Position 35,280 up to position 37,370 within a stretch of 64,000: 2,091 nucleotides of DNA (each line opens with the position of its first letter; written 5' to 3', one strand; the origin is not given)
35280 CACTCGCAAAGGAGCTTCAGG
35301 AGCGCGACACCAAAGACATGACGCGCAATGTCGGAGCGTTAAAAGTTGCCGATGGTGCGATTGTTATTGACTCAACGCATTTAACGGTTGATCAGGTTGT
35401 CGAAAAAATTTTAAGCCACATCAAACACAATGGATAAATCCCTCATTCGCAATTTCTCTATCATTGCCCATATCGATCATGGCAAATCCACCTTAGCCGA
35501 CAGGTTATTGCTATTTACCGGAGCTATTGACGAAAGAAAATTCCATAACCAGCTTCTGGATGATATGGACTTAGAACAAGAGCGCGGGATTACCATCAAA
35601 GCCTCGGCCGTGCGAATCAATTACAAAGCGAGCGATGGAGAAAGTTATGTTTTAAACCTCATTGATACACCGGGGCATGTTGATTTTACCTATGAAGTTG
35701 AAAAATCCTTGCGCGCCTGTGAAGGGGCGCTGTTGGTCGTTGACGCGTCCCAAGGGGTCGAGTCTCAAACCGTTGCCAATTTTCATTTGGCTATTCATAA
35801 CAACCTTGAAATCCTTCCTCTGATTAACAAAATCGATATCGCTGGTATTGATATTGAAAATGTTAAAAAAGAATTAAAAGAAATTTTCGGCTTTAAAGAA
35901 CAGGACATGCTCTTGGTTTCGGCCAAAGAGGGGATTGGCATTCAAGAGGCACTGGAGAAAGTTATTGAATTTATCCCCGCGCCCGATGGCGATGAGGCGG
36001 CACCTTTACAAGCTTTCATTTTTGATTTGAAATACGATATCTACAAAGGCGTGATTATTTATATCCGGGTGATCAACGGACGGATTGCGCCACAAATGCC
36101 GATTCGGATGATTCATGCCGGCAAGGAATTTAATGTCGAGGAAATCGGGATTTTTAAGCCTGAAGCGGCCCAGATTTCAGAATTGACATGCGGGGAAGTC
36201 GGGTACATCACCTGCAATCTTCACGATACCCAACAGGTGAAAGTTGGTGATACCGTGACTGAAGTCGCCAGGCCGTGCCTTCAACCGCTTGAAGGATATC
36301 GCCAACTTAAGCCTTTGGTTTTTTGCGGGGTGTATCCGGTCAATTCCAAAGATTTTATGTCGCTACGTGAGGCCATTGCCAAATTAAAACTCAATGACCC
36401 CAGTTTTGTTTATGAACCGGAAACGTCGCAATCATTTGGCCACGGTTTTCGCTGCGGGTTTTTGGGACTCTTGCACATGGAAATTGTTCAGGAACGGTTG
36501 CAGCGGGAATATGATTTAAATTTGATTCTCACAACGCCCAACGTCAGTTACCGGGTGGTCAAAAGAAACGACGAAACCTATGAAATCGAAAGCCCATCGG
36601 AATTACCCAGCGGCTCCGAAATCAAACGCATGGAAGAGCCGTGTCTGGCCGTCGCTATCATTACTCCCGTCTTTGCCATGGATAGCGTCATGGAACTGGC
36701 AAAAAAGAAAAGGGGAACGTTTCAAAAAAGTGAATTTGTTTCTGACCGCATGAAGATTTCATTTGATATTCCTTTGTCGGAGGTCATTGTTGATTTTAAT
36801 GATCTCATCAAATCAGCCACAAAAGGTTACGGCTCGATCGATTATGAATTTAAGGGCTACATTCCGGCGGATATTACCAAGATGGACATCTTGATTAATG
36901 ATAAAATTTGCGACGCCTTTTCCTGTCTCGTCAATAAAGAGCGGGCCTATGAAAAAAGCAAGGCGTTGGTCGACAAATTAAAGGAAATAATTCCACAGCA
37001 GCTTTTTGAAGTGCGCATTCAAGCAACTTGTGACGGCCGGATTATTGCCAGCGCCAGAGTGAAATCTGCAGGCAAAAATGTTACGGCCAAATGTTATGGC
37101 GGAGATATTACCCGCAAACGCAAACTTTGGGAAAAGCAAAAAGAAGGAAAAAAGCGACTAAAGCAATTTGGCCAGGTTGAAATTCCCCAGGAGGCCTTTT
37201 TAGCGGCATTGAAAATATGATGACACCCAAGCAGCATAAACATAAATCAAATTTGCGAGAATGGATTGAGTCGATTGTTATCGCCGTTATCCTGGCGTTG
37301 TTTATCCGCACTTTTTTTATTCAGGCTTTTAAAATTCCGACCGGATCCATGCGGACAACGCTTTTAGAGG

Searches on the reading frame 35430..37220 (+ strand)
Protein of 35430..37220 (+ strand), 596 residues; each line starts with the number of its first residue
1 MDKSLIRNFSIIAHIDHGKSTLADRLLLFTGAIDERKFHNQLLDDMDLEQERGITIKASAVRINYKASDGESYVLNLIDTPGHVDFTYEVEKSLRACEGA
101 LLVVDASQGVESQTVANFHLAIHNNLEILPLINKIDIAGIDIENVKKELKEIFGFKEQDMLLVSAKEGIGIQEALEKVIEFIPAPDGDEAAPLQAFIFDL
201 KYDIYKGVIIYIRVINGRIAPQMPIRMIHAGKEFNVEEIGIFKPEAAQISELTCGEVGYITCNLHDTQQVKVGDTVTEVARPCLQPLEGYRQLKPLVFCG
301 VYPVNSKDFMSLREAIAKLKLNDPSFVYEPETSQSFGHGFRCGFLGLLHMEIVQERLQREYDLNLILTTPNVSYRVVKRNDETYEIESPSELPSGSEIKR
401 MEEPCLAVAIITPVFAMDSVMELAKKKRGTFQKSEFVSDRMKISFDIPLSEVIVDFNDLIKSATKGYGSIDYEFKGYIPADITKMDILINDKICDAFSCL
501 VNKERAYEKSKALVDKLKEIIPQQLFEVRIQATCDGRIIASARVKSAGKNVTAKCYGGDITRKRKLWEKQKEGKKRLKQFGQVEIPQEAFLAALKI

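Call 57: search_protein_families(library=pfam, proteins=[window:35430-37220:+], max_evalue=0.0001)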
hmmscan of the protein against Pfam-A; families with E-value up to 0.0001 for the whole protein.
window:35430-37220:+ (596 aa): 5 families
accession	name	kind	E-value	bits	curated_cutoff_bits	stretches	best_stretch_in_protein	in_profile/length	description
PF00009.33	GTP_EFTU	-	2.2e-54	184.4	26.5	1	6-183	3-187/188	Elongation factor Tu GTP binding domain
PF06421.17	LepA_C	-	5.1e-42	142.8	29.7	1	489-595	1-107/107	GTP-binding protein LepA C-terminus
PF00679.30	EFG_C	-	3.5e-17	62.6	27.9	1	401-486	2-87/89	Elongation factor G C-terminus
PF03144.31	GTP_EFTU_D2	-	3.3e-09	37.5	30.3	1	207-277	1-73/73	Elongation factor Tu domain 2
PF14492.12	EFG_III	-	2.5e-07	31.1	27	1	294-367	3-73/75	Elongation Factor G, domain III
